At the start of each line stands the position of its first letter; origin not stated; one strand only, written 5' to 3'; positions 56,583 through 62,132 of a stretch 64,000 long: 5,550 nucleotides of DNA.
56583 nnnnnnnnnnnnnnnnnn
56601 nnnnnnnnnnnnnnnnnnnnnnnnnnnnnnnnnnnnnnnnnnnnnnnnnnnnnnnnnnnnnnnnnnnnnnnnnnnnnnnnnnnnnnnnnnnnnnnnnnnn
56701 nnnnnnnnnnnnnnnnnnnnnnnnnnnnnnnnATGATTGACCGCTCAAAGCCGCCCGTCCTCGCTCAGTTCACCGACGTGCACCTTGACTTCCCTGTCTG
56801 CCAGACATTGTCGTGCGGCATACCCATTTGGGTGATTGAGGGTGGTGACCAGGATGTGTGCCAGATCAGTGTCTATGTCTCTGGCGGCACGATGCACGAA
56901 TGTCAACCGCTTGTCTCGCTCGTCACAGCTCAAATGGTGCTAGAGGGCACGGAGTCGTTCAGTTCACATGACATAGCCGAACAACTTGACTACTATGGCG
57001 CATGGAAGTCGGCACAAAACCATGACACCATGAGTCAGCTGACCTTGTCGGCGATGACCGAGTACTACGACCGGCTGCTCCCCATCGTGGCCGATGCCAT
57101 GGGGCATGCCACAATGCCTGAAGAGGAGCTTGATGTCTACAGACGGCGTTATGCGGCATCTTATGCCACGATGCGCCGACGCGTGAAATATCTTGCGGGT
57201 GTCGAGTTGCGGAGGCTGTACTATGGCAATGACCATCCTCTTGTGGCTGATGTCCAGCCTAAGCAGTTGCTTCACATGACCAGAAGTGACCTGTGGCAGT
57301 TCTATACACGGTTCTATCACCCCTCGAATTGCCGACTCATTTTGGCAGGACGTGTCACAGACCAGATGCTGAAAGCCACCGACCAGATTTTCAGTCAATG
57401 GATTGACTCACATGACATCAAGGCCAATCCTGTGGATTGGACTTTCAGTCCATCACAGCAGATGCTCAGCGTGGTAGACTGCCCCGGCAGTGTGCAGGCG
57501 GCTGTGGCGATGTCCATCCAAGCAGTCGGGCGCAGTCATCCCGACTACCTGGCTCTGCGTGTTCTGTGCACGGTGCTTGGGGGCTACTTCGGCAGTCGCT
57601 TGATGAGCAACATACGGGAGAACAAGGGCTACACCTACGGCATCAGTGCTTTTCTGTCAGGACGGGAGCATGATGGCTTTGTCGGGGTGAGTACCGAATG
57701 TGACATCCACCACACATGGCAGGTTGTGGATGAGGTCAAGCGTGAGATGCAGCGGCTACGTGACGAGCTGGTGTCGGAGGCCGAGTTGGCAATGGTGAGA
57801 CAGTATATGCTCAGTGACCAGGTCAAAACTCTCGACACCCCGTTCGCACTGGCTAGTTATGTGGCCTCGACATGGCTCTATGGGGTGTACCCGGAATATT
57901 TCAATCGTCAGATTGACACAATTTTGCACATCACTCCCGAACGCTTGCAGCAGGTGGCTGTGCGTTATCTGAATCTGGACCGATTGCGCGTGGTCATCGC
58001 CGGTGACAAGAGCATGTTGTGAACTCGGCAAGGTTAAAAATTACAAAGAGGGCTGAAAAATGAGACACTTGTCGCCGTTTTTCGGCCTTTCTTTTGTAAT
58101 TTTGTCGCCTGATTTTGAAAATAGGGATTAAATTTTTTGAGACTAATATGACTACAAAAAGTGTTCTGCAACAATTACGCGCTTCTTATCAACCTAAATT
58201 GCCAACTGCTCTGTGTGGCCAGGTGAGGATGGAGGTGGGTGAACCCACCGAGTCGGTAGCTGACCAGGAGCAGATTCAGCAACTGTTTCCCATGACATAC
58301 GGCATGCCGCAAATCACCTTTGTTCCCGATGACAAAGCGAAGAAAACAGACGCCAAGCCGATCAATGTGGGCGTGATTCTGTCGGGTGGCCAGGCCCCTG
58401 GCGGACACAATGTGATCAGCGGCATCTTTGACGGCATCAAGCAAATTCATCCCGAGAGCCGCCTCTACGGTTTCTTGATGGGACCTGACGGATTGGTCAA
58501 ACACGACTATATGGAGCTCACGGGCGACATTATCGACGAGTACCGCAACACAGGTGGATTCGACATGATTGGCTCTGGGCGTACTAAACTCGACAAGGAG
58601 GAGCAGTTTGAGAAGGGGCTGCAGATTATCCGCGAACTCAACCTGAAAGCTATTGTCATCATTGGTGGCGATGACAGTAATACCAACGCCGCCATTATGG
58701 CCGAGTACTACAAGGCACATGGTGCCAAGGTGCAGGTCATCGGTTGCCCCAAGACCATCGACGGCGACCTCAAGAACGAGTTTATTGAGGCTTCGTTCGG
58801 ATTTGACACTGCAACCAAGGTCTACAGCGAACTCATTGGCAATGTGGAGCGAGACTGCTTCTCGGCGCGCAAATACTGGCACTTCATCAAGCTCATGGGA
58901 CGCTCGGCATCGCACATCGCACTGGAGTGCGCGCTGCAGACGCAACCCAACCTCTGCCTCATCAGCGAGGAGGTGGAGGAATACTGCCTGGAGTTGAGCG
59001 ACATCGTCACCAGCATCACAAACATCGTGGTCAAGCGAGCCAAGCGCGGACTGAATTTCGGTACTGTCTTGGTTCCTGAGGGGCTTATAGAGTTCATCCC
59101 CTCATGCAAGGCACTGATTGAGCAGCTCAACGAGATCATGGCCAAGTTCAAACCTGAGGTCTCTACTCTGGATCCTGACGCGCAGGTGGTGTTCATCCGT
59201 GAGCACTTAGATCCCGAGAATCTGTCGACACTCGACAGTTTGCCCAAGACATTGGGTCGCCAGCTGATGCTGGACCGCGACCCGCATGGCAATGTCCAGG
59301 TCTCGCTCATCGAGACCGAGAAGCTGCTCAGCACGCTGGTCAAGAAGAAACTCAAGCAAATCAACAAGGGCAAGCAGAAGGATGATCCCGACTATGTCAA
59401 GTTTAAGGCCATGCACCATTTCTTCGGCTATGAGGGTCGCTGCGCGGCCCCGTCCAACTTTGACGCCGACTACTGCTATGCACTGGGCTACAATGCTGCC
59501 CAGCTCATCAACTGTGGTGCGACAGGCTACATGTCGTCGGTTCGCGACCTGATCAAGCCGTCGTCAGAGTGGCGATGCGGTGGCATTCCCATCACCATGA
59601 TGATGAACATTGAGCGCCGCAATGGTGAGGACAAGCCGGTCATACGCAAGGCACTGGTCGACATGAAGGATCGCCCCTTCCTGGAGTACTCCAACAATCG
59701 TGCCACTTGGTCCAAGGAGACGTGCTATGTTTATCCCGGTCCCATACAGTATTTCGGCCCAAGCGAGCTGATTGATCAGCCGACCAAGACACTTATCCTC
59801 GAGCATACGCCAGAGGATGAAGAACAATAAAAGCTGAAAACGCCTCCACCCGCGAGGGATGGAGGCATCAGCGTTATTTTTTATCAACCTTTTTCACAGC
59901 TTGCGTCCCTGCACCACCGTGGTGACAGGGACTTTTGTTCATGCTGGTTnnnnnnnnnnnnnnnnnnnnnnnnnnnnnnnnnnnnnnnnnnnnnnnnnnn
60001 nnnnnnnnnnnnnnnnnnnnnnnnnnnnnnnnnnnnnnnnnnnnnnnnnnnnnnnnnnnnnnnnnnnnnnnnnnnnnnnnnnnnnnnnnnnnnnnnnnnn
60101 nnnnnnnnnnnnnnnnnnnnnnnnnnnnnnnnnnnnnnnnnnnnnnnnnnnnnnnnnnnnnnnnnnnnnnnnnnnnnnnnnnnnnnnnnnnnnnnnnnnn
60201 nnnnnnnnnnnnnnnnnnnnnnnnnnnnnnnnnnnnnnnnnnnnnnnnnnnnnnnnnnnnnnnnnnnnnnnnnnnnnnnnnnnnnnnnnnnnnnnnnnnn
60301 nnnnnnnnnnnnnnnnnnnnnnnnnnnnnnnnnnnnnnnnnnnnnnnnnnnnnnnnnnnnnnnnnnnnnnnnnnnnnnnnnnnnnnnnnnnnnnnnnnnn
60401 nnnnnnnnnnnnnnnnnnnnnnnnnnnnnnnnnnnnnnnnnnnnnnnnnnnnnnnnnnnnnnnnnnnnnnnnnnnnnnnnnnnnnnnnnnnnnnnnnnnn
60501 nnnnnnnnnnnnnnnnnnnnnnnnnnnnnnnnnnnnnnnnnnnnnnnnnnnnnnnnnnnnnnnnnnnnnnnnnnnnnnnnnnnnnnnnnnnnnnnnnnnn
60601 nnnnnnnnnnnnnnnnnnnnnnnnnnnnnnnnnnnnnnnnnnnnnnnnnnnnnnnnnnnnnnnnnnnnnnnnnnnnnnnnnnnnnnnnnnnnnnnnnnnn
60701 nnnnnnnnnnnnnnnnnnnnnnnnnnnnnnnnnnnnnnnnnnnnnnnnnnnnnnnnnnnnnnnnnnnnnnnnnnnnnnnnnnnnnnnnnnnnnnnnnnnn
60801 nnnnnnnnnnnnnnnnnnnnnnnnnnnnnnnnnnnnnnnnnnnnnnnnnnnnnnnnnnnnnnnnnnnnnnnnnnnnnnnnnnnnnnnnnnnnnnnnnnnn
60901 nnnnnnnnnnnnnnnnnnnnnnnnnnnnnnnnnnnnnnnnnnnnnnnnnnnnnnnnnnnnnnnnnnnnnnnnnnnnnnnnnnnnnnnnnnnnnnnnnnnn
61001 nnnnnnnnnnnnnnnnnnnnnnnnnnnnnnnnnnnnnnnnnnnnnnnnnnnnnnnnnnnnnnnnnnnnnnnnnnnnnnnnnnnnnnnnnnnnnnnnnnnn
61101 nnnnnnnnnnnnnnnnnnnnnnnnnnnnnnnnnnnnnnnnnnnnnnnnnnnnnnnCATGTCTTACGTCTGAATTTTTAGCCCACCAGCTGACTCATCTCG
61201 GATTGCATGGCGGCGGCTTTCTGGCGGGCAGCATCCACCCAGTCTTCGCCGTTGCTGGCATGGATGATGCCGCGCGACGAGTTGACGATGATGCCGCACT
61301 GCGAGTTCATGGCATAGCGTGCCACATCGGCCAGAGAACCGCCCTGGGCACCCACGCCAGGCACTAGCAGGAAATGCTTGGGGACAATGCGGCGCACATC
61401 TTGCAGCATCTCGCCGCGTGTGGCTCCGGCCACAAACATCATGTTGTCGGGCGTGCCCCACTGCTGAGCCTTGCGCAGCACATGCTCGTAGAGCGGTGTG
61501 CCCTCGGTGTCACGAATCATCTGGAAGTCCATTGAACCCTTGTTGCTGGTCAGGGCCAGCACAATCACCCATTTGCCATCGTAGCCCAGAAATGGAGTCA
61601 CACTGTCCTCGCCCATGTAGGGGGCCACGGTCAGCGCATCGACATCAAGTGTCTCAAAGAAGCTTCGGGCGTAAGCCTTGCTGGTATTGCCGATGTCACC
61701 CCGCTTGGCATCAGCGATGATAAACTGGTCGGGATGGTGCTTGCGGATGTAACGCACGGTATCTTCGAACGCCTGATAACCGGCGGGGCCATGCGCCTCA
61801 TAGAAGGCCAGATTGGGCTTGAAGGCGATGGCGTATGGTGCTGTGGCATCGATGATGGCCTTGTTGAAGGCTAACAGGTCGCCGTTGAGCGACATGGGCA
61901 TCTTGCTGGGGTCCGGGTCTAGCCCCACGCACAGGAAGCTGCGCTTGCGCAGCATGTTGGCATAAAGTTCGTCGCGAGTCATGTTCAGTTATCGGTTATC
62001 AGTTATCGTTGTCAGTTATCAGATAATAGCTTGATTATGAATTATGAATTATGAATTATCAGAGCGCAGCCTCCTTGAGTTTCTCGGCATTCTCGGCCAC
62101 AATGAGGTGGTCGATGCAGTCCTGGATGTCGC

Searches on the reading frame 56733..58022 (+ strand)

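Call 62: search_protein_families(library=pfam, proteins=[window:56733-58022:+], max_evalue=0.0001)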
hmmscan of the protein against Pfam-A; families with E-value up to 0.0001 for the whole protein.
window:56733-58022:+ (429 aa): 1 family
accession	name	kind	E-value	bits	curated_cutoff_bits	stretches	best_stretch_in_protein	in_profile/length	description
PF05193.26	Peptidase_M16_C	-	3.1e-33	115.6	23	1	182-357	2-179/181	Peptidase M16 inactive domain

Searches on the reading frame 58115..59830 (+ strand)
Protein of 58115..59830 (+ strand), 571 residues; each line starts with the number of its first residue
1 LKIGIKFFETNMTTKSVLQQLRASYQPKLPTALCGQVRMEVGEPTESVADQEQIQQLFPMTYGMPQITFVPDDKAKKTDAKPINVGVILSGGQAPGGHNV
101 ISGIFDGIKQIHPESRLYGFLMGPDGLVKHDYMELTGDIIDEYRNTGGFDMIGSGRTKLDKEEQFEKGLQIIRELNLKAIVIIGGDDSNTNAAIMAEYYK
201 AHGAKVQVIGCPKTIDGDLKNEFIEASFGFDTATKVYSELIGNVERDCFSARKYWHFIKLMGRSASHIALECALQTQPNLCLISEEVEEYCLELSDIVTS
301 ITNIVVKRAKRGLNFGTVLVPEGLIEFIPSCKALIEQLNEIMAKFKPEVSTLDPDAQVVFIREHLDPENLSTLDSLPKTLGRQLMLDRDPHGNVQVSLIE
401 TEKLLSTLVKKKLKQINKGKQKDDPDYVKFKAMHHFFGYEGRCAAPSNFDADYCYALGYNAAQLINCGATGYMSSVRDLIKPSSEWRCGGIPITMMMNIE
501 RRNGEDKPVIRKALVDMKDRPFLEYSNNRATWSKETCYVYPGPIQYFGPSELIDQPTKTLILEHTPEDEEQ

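Call 62: search_protein_families(library=pfam, proteins=[window:58115-59830:+], max_evalue=0.0001)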
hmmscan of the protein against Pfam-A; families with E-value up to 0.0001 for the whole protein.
window:58115-59830:+ (571 aa): 1 family
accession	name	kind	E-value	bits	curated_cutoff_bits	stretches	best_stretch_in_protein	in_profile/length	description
PF00365.25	PFK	-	6.5e-37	127.8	30.9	1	84-340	1-238/277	Phosphofructokinase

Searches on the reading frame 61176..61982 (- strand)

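Call 62: search_protein_families(library=pfam, proteins=[window:61176-61982:-], max_evalue=0.0001)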
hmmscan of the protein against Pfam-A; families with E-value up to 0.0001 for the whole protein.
window:61176-61982:- (268 aa): 1 family
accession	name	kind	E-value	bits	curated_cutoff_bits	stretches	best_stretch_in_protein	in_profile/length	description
PF00215.30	OMPdecase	-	2e-32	113.4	27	1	17-246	3-215/221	Orotidine 5'-phosphate decarboxylase / HUMPS family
